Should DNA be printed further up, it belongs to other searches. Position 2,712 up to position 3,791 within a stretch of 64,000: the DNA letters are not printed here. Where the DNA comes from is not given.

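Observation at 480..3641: Orphan bifurcating-type NuoE/NuoF/truncated-NuoG module with no catalytic partner in cis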

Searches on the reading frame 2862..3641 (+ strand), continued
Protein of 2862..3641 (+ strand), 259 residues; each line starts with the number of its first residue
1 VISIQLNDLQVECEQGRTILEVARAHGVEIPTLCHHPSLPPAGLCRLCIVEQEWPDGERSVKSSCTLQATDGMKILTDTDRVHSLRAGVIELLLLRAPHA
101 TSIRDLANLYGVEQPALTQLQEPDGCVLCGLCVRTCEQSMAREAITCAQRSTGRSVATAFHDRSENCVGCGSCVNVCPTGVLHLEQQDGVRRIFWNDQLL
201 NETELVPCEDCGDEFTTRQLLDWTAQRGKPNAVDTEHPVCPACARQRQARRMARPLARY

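Call 57: search_protein_families(library=ncbifam, proteins=[L008:11408-13636:+, L003:3369-5501:+, P0123], max_evalue=1e-30)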
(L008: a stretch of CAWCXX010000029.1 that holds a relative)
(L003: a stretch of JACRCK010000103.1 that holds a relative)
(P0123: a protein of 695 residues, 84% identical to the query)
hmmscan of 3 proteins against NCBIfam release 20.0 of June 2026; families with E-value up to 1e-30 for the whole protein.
L008:11408-13636:+ (742 aa): 19 families
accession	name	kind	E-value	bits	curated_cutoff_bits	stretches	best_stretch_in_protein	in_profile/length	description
TIGR01591.1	Fdh-alpha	equivalog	5.7e-280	930.1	666.25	1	34-711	1-671/672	formate dehydrogenase subunit alpha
NF047855.1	AssmNtatRedNasC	equivalog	2.5e-138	462.4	1100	1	28-713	16-707/708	assimilatory nitrate reductase catalytic subunit NasC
NF041323.1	Nitr_red_NasA_Halo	equivalog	3.5e-91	306.7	1000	1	87-712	49-672/673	assimilatory nitrate reductase NasA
NF010055.0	PRK13532.1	equivalog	5.7e-82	276.3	904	1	34-277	45-291/830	nitrate reductase catalytic subunit NapA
TIGR01701.1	Fdhalpha-like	subfamily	1.6e-78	264.7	582.15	1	89-712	99-741/744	FdhF/YdeP family oxidoreductase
TIGR01706.1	NAPA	equivalog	5.4e-78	263.2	930.55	1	279-511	327-566/830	periplasmic nitrate reductase subunit alpha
TIGR01553.1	formate-DH-alph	equivalog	7.2e-77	259.1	814.2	1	29-279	42-306/1009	formate dehydrogenase-N subunit alpha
NF041513.1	formate_DH_Act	exception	2.3e-68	230.9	1400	1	26-278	37-296/1067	formate dehydrogenase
NF012032.0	PRK15488.1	equivalog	7.9e-68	229.1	694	1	23-559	35-567/759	thiosulfate reductase PhsA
TIGR02166.1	dmsA_ynfE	subfamily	6.5e-55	186.5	777.7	1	36-366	49-407/794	DMSO/selenate family reductase complex A subunit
TIGR03479.1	DMSO_red_II_alp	subfamily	2.2e-48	165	984.75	0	38-277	65-307/913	molybdopterin-dependent oxidoreductase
NF005895.0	PRK07860.1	equivalog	5.9e-45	153.6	802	1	33-537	238-678/811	NADH-quinone oxidoreductase subunit G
TIGR00509.1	bisC_fam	subfamily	2.4e-44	151.7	1017.55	1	96-535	63-528/772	molybdopterin guanine dinucleotide-containing S/N-oxide reductase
TIGR02693.1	arsenite_ox_L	equivalog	1.4e-37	129.2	359.05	0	225-517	268-573/806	arsenate reductase (azurin) large subunit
NF007406.0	PRK09939.1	equivalog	1.7e-35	122.4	1473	1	88-463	107-496/759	acid resistance putative oxidoreductase YdeP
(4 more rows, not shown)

L003:3369-5501:+ (710 aa): 13 families
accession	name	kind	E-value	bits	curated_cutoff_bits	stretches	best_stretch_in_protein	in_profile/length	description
NF012032.0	PRK15488.1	equivalog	5.5e-170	566.9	694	1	15-683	39-736/759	thiosulfate reductase PhsA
TIGR01591.1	Fdh-alpha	equivalog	1.1e-65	222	666.25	1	23-661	2-641/672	formate dehydrogenase subunit alpha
TIGR02166.1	dmsA_ynfE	subfamily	4.2e-61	207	777.7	1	14-346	39-404/794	DMSO/selenate family reductase complex A subunit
NF041783.2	mnquin_red_QrcB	equivalog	1.2e-47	162.5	440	1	18-347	51-373/695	menaquinone reductase molybdopterin-binding-like subunit QrcB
NF041714.1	arsenate_red_ArrA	equivalog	9.3e-47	159.7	1600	0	21-259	52-296/848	arsenate respiratory reductase molybdopterin-containing subunit ArrA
NF047855.1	AssmNtatRedNasC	equivalog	5.5e-44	150.6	1100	0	18-304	19-308/708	assimilatory nitrate reductase catalytic subunit NasC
TIGR03479.1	DMSO_red_II_alp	subfamily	1.4e-43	149.2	984.75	0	262-511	388-658/913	molybdopterin-dependent oxidoreductase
NF041884.1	selenate_YnfF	exception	2.4e-41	141.5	1650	0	7-343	33-401/798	selenate/tellurate reductase subunit YnfF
NF041885.1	selenate_YnfE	exception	1.8e-39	135.2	1675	0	15-345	44-410/805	selenate/tellurate reductase subunit YnfE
NF011566.1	PRK14990.1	exception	6.6e-39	133.5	1600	0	14-345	53-423/814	dimethylsulfoxide reductase subunit A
TIGR00509.1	bisC_fam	subfamily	8.5e-39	133.4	1017.55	0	82-338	63-342/772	molybdopterin guanine dinucleotide-containing S/N-oxide reductase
NF011682.0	PRK15102.1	equivalog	1.4e-34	119.3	909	0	85-351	115-409/829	trimethylamine-N-oxide reductase TorA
TIGR02164.1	torA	equivalog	4.5e-33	114.4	1465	0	84-354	110-408/824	trimethylamine-N-oxide reductase TorA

P0123 (695 aa): 11 families
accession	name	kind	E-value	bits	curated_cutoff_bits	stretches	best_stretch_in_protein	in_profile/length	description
NF012032.0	PRK15488.1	equivalog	2e-167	558.5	694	1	3-517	41-562/759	thiosulfate reductase PhsA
TIGR01591.1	Fdh-alpha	equivalog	1.7e-67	228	666.25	1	9-646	2-640/672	formate dehydrogenase subunit alpha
TIGR02166.1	dmsA_ynfE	subfamily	1.1e-53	182.5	777.7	0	6-247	45-302/794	DMSO/selenate family reductase complex A subunit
NF041783.2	mnquin_red_QrcB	equivalog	7.1e-46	156.7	440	0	5-325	52-366/695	menaquinone reductase molybdopterin-binding-like subunit QrcB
NF047855.1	AssmNtatRedNasC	equivalog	2.1e-42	145.3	1100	0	385-645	410-672/708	assimilatory nitrate reductase catalytic subunit NasC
NF041714.1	arsenate_red_ArrA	equivalog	1.2e-40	139.5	1600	0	8-246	53-298/848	arsenate respiratory reductase molybdopterin-containing subunit ArrA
TIGR00509.1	bisC_fam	subfamily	5.7e-38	130.7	1017.55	1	68-647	64-705/772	molybdopterin guanine dinucleotide-containing S/N-oxide reductase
TIGR03479.1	DMSO_red_II_alp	subfamily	1.2e-35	122.8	984.75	0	44-241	105-304/913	molybdopterin-dependent oxidoreductase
NF011566.1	PRK14990.1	exception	2e-35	122.1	1600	1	7-490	60-585/814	dimethylsulfoxide reductase subunit A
NF041885.1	selenate_YnfE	exception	9e-33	113.1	1675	0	10-247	53-309/805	selenate/tellurate reductase subunit YnfE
NF041884.1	selenate_YnfF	exception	5.8e-32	110.5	1650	0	7-550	47-641/798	selenate/tellurate reductase subunit YnfF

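Call 59: find_encoding_contigs(protein=P0125, flank=8000, max_places=2)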
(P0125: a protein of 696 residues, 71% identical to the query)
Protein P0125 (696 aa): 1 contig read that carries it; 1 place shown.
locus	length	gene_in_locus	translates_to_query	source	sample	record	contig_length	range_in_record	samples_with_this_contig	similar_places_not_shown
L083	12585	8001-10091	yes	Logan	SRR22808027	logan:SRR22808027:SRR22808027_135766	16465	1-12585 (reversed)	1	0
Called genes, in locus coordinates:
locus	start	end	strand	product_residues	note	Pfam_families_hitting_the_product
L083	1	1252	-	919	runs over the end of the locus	PF08376:NIT, PF00672:HAMP, PF00015:MCPsignal, PF01814:Hemerythrin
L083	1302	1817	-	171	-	PF01584:CheW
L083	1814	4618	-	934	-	PF01627:Hpt, PF02895:H-kinase_dim, PF02518:HATPase_c, PF01584:CheW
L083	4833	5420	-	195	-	-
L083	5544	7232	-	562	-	PF26800:DUF8269, PF01925:TauE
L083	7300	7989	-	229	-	-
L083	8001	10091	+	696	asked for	PF04879:Molybdop_Fe4S4, PF00384:Molybdopterin, PF01568:Molydop_binding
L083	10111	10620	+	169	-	PF00037:Fer4 (faint), PF12837:Fer4_6 (faint), PF12838:Fer4_7 (weak), PF13247:Fer4_11, PF13187:Fer4_9 (weak), PF12797:Fer4_2 (weak)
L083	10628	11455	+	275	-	PF13189:Cytidylate_kin2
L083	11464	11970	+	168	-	PF01257:2Fe-2S_thioredx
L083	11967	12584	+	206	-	?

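Call 60: find_encoding_contigs(protein=P0128, flank=8000, max_places=2)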
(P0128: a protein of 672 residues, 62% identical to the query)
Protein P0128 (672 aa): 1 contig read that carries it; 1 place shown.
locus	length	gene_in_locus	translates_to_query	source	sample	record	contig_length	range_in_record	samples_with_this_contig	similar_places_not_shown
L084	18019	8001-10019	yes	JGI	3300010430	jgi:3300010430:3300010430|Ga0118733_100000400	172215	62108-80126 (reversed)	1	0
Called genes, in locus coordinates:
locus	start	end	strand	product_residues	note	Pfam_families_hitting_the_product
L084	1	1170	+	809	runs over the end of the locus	PF04392:ABC_sub_bind, PF02321:OEP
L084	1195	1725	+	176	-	-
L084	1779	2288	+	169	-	PF25954:Beta-barrel_RND_2, PF25990:Beta-barrel_YknX (weak), PF25967:RND-MFP_C (weak), PF25989:YknX_C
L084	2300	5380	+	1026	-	PF00873:ACR_tran, PF02355:SecD_SecF_C (weak), PF03176:MMPL (weak)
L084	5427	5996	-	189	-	-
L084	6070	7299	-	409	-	PF01925:TauE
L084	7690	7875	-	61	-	-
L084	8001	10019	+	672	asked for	PF00384:Molybdopterin, PF01568:Molydop_binding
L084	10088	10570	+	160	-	PF12838:Fer4_7 (weak), PF13247:Fer4_11, PF12838:Fer4_7 (weak), PF13187:Fer4_9 (weak), PF12797:Fer4_2 (weak), PF12837:Fer4_6 (weak), PF13237:Fer4_10 (weak), PF00037:Fer4, +2 more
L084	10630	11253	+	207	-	PF01257:2Fe-2S_thioredx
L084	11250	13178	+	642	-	PF01257:2Fe-2S_thioredx (weak), PF01512:Complex1_51K, PF10589:NADH_4Fe-4S, PF12838:Fer4_7 (weak), PF13187:Fer4_9 (weak), PF13237:Fer4_10 (weak), PF14697:Fer4_21 (weak), PF00037:Fer4 (weak)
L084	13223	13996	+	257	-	PF00111:Fer2, PF13510:Fer2_4, PF13187:Fer4_9 (faint), PF12797:Fer4_2 (faint), PF14697:Fer4_21, PF00037:Fer4, PF12837:Fer4_6 (weak), PF12838:Fer4_7 (weak), +1 more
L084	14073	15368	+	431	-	PF13372:Alginate_exp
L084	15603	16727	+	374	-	-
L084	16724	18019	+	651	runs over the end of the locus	PF07715:Plug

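Call 61: find_encoding_contigs(protein=P0144, flank=8000, max_places=2)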
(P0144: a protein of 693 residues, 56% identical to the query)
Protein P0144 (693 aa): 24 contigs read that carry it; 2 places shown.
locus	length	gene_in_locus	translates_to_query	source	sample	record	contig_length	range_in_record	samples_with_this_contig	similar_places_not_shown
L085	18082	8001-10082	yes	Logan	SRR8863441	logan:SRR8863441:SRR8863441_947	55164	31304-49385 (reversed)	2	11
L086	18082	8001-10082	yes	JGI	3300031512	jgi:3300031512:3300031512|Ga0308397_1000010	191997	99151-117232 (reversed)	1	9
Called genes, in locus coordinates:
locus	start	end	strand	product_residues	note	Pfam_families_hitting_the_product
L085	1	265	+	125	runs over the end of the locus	PF02417:Chromate_transp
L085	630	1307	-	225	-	PF00590:TP_methylase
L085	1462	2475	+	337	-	PF00586:AIRS, PF02769:AIRS_C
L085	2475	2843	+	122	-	PF01155:HypA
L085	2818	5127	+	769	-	PF00708:Acylphosphatase, PF07503:zf-HYPF, PF01300:Sua5_yciO_yrdC, PF17788:HypF_C, PF22521:HypF_C_2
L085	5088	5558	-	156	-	PF01750:HycI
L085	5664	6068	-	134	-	PF01925:TauE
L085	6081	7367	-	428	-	PF01925:TauE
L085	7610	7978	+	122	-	PF00582:Usp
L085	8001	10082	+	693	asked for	PF04879:Molybdop_Fe4S4 (weak), PF00384:Molybdopterin, PF01568:Molydop_binding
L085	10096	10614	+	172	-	PF12837:Fer4_6 (faint), PF12838:Fer4_7 (weak), PF13247:Fer4_11, PF12838:Fer4_7, PF13187:Fer4_9, PF14697:Fer4_21 (weak), PF00037:Fer4 (weak), PF12797:Fer4_2 (weak), +2 more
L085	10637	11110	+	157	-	PF01058:Oxidored_q6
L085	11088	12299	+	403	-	PF00346:Complex1_49kDa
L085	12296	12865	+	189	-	PF13183:Fer4_8 (faint), PF14697:Fer4_21 (faint), PF12797:Fer4_2 (faint), PF13237:Fer4_10 (weak), PF12838:Fer4_7, PF13187:Fer4_9 (weak), PF13484:Fer4_16 (faint), PF00037:Fer4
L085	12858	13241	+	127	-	PF00507:Oxidored_q4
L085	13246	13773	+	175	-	PF00329:Complex1_30kDa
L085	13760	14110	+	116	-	PF00146:NADHdh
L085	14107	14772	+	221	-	PF00146:NADHdh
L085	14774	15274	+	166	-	PF00499:Oxidored_q3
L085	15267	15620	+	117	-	PF00420:Oxidored_q2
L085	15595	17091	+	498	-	PF00662:Proton_antipo_N (faint), PF00361:Proton_antipo_M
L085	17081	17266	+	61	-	-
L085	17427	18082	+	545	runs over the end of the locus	PF00361:Proton_antipo_M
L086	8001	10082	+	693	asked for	PF04879:Molybdop_Fe4S4 (weak), PF00384:Molybdopterin, PF01568:Molydop_binding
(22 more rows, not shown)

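Call 62: find_encoding_contigs(protein=P0167, flank=8000, max_places=2)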
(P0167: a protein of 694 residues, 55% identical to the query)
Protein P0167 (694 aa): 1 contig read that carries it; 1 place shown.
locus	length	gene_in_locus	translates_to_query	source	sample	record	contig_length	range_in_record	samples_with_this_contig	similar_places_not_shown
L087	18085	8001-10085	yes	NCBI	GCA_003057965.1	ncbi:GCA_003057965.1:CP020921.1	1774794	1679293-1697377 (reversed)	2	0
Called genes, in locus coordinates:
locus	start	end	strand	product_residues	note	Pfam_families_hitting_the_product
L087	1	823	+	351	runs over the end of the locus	PF27233:MJ0711_N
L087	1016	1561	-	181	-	PF02517:Rce1-like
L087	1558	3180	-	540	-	PF00682:HMGL-like, PF22617:HCS_D2, PF08502:LeuA_dimer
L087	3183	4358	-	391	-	PF00753:Lactamase_B (weak), PF19583:ODP, PF00258:Flavodoxin_1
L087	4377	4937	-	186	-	PF00881:Nitroreductase, PF14512:TM1586_NiRdase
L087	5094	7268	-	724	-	PF17203:sCache_3_2 (weak), PF17202:sCache_3_3, PF00015:MCPsignal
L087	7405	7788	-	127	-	PF14489:QueF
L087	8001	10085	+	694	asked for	PF04879:Molybdop_Fe4S4 (weak), PF00384:Molybdopterin, PF01568:Molydop_binding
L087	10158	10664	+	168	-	PF12797:Fer4_2 (faint), PF13237:Fer4_10 (faint), PF12838:Fer4_7 (weak), PF13247:Fer4_11, PF13187:Fer4_9 (weak), PF14697:Fer4_21 (weak), PF12837:Fer4_6 (weak), PF00037:Fer4 (weak)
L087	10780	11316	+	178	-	PF01058:Oxidored_q6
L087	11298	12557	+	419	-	PF00346:Complex1_49kDa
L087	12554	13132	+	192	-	PF13183:Fer4_8 (faint), PF13534:Fer4_17 (faint), PF12797:Fer4_2 (faint), PF13237:Fer4_10, PF14697:Fer4_21 (weak), PF12838:Fer4_7, PF13187:Fer4_9 (weak), PF00037:Fer4, +3 more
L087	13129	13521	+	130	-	PF00507:Oxidored_q4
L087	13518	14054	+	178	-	PF00329:Complex1_30kDa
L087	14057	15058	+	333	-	PF00146:NADHdh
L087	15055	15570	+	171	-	PF00499:Oxidored_q3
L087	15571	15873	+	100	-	PF00420:Oxidored_q2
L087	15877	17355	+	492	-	PF00662:Proton_antipo_N (weak), PF00361:Proton_antipo_M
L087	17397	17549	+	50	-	-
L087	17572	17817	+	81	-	-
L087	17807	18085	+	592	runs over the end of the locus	PF00361:Proton_antipo_M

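Call 70: find_related_loci(query=A2, collection=metagenome_contigs, flank=8000)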
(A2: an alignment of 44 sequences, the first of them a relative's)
Query A2 (695 aa) in metagenome_contigs; peptide patterns used: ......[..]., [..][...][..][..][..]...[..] (x = any residue, [..] = any of these).
594 stretches matched a pattern; 545 encode a relative of the query (tblastn E <= 1e-3); the best 80 are kept; 80 distinct loci.
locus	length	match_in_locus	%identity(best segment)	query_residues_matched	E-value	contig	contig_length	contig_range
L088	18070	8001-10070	62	1-693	0e+0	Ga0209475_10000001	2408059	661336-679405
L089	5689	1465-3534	58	3-694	0e+0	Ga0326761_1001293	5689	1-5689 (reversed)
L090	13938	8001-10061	58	6-694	0e+0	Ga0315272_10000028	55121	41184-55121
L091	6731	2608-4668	57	6-694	0e+0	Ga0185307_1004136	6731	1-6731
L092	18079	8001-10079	56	6-695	0e+0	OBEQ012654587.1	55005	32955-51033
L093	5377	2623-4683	57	6-694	0e+0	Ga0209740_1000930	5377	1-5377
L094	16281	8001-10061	56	6-694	0e+0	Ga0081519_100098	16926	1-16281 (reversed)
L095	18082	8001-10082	55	1-695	0e+0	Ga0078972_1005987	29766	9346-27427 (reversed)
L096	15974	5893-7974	55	1-695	0e+0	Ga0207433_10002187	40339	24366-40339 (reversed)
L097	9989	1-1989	57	29-693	0e+0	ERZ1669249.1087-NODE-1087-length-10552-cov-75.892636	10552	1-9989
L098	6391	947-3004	55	6-693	0e+0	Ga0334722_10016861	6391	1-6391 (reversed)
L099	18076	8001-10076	54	2-694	0e+0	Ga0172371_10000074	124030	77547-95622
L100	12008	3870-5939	55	4-694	0e+0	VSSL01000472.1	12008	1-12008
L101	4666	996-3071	54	2-694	0e+0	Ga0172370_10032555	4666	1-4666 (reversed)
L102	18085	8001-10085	54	1-693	0e+0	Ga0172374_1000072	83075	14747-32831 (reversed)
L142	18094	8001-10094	49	1-694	0e+0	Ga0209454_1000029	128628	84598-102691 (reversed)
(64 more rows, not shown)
